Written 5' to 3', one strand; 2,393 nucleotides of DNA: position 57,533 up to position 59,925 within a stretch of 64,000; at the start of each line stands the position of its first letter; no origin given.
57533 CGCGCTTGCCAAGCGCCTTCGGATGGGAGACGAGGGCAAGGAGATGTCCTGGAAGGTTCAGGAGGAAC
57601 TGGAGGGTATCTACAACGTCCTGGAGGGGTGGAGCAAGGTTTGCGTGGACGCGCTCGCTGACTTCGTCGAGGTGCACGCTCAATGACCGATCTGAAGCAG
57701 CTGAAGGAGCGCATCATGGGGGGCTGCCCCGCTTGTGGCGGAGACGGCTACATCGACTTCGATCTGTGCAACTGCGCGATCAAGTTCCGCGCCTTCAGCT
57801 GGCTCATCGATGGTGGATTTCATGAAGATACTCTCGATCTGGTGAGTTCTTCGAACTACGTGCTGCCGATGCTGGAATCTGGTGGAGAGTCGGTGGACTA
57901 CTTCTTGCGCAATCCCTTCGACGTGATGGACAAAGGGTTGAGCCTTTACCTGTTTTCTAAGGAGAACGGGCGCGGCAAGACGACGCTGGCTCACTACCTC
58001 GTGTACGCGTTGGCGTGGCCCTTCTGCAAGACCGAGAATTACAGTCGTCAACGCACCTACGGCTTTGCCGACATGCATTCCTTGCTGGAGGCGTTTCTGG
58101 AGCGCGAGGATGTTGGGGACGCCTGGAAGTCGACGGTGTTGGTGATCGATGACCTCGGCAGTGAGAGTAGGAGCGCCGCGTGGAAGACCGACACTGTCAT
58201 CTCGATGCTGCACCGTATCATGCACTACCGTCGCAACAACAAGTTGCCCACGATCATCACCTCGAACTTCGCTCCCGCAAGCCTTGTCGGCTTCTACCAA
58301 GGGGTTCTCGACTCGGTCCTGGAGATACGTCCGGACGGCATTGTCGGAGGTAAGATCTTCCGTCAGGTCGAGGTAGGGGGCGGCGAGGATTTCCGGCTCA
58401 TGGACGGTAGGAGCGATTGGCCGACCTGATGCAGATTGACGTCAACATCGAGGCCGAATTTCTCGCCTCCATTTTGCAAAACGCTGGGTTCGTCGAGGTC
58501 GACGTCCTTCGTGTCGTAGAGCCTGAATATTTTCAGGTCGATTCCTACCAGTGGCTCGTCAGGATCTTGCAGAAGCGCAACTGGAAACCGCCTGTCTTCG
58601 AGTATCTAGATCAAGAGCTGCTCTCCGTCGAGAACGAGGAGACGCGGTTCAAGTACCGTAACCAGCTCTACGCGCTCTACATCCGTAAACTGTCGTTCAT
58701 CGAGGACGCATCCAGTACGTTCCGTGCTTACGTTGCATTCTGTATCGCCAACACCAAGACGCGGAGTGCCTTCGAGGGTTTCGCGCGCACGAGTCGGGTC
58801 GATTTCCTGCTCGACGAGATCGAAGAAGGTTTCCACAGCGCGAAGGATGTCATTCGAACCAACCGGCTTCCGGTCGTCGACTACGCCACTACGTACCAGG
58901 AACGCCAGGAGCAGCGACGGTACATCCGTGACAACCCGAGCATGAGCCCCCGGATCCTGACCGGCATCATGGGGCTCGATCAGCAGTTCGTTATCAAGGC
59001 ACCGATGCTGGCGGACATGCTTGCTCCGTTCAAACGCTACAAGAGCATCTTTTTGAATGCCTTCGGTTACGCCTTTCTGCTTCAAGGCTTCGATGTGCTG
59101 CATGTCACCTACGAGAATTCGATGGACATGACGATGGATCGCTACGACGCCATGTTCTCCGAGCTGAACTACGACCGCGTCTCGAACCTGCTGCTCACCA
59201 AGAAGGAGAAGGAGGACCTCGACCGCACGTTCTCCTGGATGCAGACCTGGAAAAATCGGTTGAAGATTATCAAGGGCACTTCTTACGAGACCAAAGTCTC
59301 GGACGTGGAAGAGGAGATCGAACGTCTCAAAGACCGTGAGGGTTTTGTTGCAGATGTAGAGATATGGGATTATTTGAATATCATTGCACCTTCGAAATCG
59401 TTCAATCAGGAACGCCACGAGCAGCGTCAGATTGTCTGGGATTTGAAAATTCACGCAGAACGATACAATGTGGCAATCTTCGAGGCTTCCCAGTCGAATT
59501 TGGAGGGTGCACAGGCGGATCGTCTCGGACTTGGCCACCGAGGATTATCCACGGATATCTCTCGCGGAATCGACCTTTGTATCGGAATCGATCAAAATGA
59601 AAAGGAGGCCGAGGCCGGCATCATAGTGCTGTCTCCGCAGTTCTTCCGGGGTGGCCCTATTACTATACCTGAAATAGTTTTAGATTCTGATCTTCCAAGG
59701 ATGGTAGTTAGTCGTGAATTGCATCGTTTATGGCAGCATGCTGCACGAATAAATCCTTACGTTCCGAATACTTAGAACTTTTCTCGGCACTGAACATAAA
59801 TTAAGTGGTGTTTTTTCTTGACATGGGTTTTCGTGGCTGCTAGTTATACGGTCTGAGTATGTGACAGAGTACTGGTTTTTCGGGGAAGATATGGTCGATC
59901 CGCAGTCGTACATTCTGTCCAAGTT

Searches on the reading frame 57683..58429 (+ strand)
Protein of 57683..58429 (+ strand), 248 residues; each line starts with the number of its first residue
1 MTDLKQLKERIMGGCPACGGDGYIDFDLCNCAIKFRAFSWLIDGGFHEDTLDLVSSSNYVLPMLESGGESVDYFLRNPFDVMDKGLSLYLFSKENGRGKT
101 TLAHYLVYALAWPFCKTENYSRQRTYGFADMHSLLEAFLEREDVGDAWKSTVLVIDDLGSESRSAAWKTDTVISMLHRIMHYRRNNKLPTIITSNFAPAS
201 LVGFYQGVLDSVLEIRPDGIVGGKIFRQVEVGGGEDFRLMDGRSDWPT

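Call 8: search_protein_families(library=pfam, proteins=[window:57683-58429:+], max_evalue=0.001)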
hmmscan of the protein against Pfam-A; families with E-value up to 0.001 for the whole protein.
window:57683-58429:+ (248 aa): 1 family
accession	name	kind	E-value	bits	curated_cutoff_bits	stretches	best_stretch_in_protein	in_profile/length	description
PF00004.35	AAA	-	8.8e-05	23.4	21.2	1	90-196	2-110/131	ATPase family associated with various cellular activities (AAA)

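Call 19: search_protein_families(library=phrogs, proteins=[window:57683-58429:+], max_evalue=0.001)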
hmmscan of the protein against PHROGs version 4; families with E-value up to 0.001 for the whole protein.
window:57683-58429:+ (248 aa): 3 families
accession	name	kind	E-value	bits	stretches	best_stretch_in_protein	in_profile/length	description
phrog_50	-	DNA, RNA and nucleotide metabolism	3e-14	54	1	82-206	366-486/570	DnaC-like helicase loader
phrog_3277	-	DNA, RNA and nucleotide metabolism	7.7e-08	33.3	1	90-211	14-137/168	DnaC-like helicase loader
phrog_26922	-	DNA, RNA and nucleotide metabolism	3.3e-05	25.4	1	150-210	12-67/92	DnaC-like helicase loader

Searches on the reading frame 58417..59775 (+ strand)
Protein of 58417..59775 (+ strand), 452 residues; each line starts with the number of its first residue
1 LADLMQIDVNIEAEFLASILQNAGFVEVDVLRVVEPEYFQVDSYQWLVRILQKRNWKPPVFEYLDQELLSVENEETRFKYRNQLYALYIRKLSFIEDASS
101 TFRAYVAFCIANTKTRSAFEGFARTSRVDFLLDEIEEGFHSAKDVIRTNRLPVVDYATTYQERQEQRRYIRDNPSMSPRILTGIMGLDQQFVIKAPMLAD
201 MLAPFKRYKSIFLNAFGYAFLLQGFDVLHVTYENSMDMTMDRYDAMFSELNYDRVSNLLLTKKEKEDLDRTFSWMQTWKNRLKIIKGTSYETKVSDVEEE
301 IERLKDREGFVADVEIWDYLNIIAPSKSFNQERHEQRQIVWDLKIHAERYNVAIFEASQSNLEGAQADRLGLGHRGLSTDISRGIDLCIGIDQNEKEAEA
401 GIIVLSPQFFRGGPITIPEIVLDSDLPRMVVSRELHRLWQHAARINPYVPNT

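Call 8: search_protein_families(library=pfam, proteins=[window:58417-59775:+], max_evalue=0.001)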
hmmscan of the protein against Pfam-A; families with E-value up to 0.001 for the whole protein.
window:58417-59775:+ (452 aa): 1 family
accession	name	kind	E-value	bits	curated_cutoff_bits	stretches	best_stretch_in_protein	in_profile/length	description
PF03796.21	DnaB_C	-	1.1e-05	25.4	27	1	223-361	47-179/255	DnaB-like helicase C terminal domain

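Call 19: search_protein_families(library=phrogs, proteins=[window:58417-59775:+], max_evalue=0.001)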
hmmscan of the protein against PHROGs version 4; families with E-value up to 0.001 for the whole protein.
window:58417-59775:+ (452 aa): 2 families
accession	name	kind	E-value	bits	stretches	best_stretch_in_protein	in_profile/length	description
phrog_19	-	DNA, RNA and nucleotide metabolism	6.7e-27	95.6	1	5-405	157-553/621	DnaB-like replicative helicase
phrog_239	-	DNA, RNA and nucleotide metabolism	0.00042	20.3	1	209-368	371-530/801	DNA primase/helicase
